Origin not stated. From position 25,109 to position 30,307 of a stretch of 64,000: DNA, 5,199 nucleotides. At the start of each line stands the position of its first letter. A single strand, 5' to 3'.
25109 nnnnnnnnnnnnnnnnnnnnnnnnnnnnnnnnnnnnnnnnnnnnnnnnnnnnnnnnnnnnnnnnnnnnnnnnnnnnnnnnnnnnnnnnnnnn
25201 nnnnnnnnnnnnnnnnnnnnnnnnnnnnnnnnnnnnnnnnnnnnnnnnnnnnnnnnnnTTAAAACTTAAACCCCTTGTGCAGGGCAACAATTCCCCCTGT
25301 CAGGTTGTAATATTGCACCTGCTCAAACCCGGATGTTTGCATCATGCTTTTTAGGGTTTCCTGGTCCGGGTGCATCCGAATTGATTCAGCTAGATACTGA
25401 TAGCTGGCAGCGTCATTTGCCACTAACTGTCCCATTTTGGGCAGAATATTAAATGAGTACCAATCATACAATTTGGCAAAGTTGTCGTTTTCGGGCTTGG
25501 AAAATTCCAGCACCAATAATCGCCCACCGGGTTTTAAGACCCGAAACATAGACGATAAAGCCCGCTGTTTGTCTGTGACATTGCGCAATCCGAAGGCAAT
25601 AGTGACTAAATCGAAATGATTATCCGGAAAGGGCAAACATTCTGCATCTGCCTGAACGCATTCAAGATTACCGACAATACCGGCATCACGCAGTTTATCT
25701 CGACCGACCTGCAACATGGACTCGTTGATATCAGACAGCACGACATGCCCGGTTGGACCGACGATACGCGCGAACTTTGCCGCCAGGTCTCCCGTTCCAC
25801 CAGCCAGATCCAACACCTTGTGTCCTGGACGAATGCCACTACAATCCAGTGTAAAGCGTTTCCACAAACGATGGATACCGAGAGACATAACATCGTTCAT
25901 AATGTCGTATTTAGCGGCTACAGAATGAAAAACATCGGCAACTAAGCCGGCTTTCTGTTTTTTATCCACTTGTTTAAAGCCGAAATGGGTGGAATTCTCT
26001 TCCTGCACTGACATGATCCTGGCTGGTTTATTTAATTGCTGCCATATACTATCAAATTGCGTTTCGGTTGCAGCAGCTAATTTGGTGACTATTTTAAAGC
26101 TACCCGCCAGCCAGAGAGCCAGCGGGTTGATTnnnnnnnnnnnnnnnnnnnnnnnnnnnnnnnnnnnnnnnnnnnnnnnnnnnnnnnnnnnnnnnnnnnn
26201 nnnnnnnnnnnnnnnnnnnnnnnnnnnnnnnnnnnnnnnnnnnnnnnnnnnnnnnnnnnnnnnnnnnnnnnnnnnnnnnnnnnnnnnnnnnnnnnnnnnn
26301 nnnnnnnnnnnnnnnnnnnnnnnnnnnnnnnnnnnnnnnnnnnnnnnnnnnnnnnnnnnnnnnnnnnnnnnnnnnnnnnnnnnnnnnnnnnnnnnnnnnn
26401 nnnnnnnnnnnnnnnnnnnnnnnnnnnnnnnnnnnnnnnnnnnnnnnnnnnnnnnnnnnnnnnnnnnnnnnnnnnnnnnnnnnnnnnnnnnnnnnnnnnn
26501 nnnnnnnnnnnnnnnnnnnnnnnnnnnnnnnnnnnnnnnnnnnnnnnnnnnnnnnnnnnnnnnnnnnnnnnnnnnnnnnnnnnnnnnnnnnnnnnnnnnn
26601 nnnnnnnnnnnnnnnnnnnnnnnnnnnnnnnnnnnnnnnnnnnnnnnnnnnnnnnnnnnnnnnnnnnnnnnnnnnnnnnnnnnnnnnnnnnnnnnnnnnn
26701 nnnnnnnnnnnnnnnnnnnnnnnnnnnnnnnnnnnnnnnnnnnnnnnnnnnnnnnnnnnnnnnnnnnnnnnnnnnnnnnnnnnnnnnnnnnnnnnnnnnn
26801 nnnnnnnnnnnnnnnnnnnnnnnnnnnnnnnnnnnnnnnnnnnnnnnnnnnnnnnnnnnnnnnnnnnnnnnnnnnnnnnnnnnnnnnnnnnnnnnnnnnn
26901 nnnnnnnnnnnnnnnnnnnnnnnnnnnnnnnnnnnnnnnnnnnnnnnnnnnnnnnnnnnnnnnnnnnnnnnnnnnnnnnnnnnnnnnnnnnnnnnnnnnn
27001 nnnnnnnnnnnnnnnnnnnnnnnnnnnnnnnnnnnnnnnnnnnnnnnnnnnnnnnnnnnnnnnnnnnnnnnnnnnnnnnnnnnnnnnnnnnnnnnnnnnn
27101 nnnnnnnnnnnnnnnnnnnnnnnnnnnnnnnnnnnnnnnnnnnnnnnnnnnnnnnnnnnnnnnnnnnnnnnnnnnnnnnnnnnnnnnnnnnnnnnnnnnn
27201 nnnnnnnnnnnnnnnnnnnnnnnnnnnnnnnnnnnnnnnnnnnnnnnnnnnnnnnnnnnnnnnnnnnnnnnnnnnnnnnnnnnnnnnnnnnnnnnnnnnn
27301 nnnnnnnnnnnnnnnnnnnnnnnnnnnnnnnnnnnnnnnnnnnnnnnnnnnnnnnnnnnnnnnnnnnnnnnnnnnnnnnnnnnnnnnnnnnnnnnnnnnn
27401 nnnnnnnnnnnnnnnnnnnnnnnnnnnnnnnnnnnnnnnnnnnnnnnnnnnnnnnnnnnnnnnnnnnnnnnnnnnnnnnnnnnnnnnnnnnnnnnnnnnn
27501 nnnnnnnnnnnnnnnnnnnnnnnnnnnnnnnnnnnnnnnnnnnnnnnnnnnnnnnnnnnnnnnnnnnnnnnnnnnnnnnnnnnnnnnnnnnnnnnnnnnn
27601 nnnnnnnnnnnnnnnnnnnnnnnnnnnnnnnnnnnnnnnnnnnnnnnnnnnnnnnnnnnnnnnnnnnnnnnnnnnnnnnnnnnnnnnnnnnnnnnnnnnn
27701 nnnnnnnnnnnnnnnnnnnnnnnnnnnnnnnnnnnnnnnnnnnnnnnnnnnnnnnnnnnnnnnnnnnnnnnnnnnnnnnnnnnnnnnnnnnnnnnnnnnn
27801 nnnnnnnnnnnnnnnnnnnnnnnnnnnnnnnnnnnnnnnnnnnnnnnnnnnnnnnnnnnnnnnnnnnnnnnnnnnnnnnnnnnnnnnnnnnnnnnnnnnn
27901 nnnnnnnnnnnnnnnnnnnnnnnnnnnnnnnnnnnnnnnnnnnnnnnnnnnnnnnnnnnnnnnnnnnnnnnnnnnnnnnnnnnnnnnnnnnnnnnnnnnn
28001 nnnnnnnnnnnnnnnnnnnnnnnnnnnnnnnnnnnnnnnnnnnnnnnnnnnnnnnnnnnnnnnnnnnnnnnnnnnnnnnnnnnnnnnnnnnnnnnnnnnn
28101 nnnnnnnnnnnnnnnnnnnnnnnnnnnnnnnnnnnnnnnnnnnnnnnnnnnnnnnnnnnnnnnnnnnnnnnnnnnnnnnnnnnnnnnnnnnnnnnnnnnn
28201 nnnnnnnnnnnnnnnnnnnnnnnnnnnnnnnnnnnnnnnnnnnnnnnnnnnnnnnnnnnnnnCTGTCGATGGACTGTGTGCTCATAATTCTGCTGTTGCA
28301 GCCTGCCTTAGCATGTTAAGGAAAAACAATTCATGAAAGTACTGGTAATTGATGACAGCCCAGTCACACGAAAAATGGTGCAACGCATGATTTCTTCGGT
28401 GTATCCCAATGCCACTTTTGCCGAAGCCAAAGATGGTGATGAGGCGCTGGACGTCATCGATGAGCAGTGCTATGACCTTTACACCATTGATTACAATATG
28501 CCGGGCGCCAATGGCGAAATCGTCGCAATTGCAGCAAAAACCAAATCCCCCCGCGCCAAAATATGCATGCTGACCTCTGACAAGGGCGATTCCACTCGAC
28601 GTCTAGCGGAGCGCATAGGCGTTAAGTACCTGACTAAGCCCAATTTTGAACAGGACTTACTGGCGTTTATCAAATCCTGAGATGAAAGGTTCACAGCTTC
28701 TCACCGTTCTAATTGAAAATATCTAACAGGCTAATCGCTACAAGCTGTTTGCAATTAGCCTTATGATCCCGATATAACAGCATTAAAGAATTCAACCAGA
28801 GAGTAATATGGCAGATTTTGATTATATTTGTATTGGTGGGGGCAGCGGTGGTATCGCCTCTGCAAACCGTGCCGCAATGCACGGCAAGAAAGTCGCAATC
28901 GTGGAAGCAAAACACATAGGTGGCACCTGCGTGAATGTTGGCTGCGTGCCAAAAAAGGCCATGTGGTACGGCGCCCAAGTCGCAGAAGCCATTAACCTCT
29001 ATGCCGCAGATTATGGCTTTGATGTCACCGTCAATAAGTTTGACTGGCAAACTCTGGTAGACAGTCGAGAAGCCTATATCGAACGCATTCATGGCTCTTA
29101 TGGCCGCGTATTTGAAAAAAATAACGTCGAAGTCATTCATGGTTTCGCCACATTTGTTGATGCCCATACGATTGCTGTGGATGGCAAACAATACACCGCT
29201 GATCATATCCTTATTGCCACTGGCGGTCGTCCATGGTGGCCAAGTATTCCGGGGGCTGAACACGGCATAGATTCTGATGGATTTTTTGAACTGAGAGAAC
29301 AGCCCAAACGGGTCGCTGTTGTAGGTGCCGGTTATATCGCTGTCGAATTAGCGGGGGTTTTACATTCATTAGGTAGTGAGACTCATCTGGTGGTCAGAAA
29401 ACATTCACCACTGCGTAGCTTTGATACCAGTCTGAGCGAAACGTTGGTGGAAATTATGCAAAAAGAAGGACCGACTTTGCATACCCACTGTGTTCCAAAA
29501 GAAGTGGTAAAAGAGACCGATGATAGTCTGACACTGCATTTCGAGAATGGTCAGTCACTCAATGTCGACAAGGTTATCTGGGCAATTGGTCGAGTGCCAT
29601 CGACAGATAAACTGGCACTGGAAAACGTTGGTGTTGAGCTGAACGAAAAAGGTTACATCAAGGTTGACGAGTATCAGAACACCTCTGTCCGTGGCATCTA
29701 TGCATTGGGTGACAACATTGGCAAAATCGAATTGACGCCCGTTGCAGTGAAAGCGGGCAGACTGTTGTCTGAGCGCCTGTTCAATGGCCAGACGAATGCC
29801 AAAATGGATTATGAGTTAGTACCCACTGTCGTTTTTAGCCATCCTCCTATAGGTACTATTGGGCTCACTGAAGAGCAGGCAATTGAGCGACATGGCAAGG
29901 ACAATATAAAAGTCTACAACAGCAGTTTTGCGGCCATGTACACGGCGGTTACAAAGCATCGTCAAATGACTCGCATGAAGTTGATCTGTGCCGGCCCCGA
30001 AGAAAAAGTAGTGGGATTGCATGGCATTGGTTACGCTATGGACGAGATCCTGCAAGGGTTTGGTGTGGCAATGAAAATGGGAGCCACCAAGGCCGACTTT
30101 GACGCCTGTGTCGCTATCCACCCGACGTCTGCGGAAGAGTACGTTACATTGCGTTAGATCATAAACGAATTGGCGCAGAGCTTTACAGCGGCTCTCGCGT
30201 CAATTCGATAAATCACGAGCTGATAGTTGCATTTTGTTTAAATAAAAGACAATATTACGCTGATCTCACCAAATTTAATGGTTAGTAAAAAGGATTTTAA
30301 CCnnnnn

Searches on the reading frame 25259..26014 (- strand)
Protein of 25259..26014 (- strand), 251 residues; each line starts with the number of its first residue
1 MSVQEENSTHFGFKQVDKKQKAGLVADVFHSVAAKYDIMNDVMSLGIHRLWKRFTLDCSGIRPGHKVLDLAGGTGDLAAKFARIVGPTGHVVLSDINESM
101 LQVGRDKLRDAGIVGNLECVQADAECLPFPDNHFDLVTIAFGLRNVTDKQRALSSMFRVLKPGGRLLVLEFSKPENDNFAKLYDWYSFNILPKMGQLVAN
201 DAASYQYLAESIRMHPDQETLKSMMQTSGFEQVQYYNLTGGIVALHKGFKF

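Call 8: search_protein_families(library=pfam, proteins=[window:25259-26014:-], max_evalue=0.001)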
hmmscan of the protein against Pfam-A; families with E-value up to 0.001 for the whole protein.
window:25259-26014:- (251 aa): 11 families
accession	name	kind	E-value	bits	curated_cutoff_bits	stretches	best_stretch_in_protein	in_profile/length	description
PF01209.24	Ubie_methyltran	-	8.4e-100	333.3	20.1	1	18-250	5-233/233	ubiE/COQ5 methyltransferase family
PF13649.12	Methyltransf_25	-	1.2e-23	84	27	1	67-164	1-97/97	Methyltransferase domain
PF13847.12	Methyltransf_31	-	6.4e-23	81.5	27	1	62-196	2-130/145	Methyltransferase domain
PF08241.18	Methyltransf_11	-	1.2e-21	77.5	21.2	1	68-168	1-95/95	Methyltransferase domain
PF13489.12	Methyltransf_23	-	9.4e-14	51.9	27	1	48-234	6-163/164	Methyltransferase domain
PF08242.18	Methyltransf_12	-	3.4e-13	50.6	30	1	68-166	1-98/98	Methyltransferase domain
PF01135.25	PCMT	-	9.6e-07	29.2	20.3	1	59-168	69-171/210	Protein-L-isoaspartate(D-aspartate) O-methyltransferase (PCMT)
PF08704.16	GCD14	-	6e-06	26.5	26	1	61-131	38-108/247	tRNA methyltransferase complex GCD14 subunit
PF20922.3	Anamorsin_N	-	2.7e-05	24.4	27.1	0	130-178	48-97/163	Anamorsin, N-terminal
PF05175.20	MTS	-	8.7e-05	22.7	23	1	64-169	32-139/170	Methyltransferase small domain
PF01170.24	UPF0020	-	0.00074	19.7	22.3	0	91-138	79-126/197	RMKL-like, methyltransferase domain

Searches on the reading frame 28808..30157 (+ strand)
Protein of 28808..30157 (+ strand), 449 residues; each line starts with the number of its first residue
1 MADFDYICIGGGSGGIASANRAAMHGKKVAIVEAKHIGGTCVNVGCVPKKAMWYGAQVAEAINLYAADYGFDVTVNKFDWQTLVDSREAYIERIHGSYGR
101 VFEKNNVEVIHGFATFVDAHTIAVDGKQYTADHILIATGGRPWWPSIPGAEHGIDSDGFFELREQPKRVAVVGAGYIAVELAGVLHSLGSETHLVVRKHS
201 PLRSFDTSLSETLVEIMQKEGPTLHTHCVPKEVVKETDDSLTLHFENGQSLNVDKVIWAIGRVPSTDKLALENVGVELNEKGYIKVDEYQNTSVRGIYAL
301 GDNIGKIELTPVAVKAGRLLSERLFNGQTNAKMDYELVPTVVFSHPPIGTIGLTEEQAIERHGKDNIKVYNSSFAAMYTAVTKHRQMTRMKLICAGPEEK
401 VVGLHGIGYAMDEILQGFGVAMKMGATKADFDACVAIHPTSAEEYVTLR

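Call 8: search_protein_families(library=pfam, proteins=[window:28808-30157:+], max_evalue=0.001)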
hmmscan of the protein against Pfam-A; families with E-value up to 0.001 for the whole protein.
window:28808-30157:+ (449 aa): 7 families
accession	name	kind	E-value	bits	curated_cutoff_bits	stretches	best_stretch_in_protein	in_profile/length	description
PF07992.20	Pyr_redox_2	-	2.8e-72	244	26.1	1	4-317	1-291/291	Pyridine nucleotide-disulphide oxidoreductase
PF02852.28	Pyr_redox_dim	-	1.2e-33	116.1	25.3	1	338-448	1-109/110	Pyridine nucleotide-disulphide oxidoreductase, dimerisation domain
PF00070.33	Pyr_redox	-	9.1e-23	81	22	1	168-244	1-78/82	Pyridine nucleotide-disulphide oxidoreductase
PF13738.12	Pyr_redox_3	-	3e-19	69.8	30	1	103-301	100-305/305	Pyridine nucleotide-disulphide oxidoreductase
PF03486.20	HI0933_like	-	3.3e-07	30.4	50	0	5-37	2-34/244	HI0933-like protein Rossmann domain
PF12831.13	FAD_oxidored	-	7e-06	26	27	1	6-59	2-57/416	FAD dependent oxidoreductase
PF13434.12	Lys_Orn_oxgnase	-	0.0003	20.5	21.3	1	122-208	139-232/339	L-lysine 6-monooxygenase/L-ornithine 5-monooxygenase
